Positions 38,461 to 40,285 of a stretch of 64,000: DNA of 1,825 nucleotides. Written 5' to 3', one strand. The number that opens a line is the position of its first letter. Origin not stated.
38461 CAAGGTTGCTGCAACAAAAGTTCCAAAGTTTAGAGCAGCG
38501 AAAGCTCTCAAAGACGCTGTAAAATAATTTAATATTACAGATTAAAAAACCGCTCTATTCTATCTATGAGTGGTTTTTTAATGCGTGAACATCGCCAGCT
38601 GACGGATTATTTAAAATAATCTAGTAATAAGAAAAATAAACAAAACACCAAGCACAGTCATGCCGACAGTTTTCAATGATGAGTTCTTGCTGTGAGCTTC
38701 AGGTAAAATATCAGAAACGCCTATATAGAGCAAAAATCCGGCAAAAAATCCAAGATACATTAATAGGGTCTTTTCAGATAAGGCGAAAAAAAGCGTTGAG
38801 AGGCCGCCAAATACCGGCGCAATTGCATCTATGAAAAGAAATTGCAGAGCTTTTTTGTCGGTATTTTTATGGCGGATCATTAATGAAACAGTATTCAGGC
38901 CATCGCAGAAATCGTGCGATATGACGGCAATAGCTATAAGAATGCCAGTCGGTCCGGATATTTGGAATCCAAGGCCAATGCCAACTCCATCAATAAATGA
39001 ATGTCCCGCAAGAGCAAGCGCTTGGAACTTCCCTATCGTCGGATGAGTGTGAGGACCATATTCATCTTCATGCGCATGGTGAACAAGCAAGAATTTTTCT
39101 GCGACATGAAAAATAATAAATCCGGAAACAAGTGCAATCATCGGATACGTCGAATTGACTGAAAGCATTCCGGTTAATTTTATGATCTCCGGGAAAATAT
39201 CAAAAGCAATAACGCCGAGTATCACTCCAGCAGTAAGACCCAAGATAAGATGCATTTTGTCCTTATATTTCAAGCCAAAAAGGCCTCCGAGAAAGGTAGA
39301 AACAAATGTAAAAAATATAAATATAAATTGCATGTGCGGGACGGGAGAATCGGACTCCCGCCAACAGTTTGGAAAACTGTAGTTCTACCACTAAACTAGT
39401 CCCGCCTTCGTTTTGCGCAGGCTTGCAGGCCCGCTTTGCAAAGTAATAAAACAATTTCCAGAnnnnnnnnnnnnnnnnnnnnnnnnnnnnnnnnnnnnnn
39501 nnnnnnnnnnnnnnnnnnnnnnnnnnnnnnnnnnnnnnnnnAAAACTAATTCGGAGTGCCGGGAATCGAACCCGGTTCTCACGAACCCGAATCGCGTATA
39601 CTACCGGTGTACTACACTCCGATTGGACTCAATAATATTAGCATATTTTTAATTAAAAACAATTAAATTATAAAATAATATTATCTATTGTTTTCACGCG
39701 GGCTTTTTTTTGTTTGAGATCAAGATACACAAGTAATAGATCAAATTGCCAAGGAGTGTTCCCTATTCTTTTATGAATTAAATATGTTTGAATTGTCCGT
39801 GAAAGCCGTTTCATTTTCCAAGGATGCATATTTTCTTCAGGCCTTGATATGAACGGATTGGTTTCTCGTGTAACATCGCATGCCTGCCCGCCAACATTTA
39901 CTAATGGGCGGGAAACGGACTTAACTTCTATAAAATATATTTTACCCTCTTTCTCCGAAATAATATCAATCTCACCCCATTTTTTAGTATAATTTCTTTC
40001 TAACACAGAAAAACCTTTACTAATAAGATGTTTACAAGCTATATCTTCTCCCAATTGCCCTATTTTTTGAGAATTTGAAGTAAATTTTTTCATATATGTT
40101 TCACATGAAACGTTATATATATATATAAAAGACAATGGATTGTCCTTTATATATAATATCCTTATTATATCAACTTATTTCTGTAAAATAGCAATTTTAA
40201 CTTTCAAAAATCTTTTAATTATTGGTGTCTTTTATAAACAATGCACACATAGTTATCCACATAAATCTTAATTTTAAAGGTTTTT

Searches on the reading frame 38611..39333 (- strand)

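Call 10: search_protein_families(library=pfam, proteins=[window:38611-39333:-])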
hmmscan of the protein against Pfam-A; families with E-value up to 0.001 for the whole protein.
window:38611-39333:- (240 aa): 1 family
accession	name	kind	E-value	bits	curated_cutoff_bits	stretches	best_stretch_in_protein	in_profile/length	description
PF02535.28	Zip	-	1e-17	64.8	35.1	1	88-236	165-322/323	ZIP Zinc transporter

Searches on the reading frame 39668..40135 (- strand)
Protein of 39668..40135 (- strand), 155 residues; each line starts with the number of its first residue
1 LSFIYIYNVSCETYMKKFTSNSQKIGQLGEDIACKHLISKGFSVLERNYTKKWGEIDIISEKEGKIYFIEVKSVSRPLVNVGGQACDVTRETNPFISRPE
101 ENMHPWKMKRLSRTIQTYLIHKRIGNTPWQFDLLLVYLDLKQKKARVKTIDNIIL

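Call 10: search_protein_families(library=pfam, proteins=[window:39668-40135:-])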
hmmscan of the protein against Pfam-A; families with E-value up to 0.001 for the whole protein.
window:39668-40135:- (155 aa): 2 families
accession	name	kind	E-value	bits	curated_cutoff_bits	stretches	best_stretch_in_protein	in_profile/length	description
PF02021.23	UPF0102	-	8.8e-18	64.9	23.6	1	29-136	1-80/80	Uncharacterised protein family UPF0102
PF01939.22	NucS_C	-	7.2e-05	23.2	24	1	35-73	13-52/124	Endonuclease NucS C-terminal domain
